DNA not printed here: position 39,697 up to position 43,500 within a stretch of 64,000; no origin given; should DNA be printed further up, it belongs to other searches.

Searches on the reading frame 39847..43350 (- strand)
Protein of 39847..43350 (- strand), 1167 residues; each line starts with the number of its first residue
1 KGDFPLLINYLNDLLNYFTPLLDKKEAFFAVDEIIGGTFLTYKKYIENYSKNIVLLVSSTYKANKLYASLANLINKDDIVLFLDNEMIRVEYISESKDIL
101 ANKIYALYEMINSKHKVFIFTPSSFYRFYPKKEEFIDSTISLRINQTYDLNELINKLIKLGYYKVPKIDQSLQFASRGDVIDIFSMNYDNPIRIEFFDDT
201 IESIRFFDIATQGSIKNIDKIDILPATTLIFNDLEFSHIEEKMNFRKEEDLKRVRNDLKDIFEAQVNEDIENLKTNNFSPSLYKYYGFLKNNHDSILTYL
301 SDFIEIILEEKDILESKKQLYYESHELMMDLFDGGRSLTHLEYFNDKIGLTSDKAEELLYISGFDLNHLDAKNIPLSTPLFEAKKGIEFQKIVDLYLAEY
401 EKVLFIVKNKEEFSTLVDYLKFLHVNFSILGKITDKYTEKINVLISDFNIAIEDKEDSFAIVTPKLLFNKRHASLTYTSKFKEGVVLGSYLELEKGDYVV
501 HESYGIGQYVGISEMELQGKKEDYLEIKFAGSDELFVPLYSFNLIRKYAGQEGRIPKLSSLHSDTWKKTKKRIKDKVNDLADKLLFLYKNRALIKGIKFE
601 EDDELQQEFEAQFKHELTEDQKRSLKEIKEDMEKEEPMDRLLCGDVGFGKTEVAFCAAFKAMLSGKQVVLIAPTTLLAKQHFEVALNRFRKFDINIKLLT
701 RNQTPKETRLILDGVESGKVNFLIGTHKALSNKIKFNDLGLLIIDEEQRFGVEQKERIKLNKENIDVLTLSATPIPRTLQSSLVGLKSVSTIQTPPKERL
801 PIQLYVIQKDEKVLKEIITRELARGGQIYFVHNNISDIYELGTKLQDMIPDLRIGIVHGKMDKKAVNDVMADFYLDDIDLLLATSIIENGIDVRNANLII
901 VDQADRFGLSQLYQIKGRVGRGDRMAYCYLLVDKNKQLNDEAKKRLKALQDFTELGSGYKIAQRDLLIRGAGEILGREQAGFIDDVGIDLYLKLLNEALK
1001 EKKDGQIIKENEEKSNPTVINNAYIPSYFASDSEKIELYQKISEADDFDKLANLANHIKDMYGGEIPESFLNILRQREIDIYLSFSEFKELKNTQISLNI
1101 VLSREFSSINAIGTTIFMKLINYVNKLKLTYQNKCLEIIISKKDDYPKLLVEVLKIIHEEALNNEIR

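Call 21: search_protein_families(library=ncbifam, proteins=[window:39847-43350:-], max_evalue=1e-10)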
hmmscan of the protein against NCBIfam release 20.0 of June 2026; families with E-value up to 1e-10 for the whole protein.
window:39847-43350:- (1167 aa): 19 families
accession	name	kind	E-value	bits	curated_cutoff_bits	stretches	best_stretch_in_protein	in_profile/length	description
TIGR00580.2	mfd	equivalog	7.2e-278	924.7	800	1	157-1089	1-904/907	transcription-repair coupling factor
NF007966.0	PRK10689.1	equivalog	1.4e-187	625.8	1329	2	401-1077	383-1064/1148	transcription-repair coupling factor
NF008168.0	PRK10917.2-2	equivalog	3.3e-123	412.6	718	1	588-1002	335-759/795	ATP-dependent DNA helicase RecG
NF008165.0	PRK10917.1-3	equivalog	5.4e-122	408.6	711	1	590-990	238-642/692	ATP-dependent DNA helicase RecG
TIGR00643.1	recG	equivalog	1e-117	394.4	659.4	1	594-983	213-608/629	ATP-dependent DNA helicase RecG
NF008170.0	PRK10917.2-4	equivalog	7.5e-105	351.6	975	1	592-985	376-773/826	ATP-dependent DNA helicase RecG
NF008163.0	PRK10917.1-1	equivalog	3.2e-100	336.4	796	1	590-984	242-644/692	ATP-dependent DNA helicase RecG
NF008164.0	PRK10917.1-2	equivalog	7.1e-96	322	785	1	591-982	251-645/704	ATP-dependent DNA helicase RecG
NF008166.0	PRK10917.1-4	equivalog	9.5e-96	321.4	864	1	597-981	257-654/705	ATP-dependent DNA helicase RecG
NF008167.0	PRK10917.2-1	equivalog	6.4e-81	272.5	995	1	601-984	269-688/744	ATP-dependent DNA helicase RecG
NF008169.0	PRK10917.2-3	equivalog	2.2e-56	191.7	555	1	570-981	180-581/610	ATP-dependent DNA helicase RecG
NF003673.1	PRK05298.1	equivalog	7e-21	74.2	743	1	104-299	121-325/653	excinuclease ABC subunit UvrB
TIGR00631.1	uvrb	equivalog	5.8e-20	71.1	750.1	1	103-304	120-331/658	excinuclease ABC subunit UvrB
TIGR00595.1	priA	equivalog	1.8e-16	59.8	230.35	1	641-811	1-166/509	replication restart helicase PriA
NF004066.1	PRK05580.1-3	equivalog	4e-16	58.5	813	1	558-755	194-384/788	primosomal protein N'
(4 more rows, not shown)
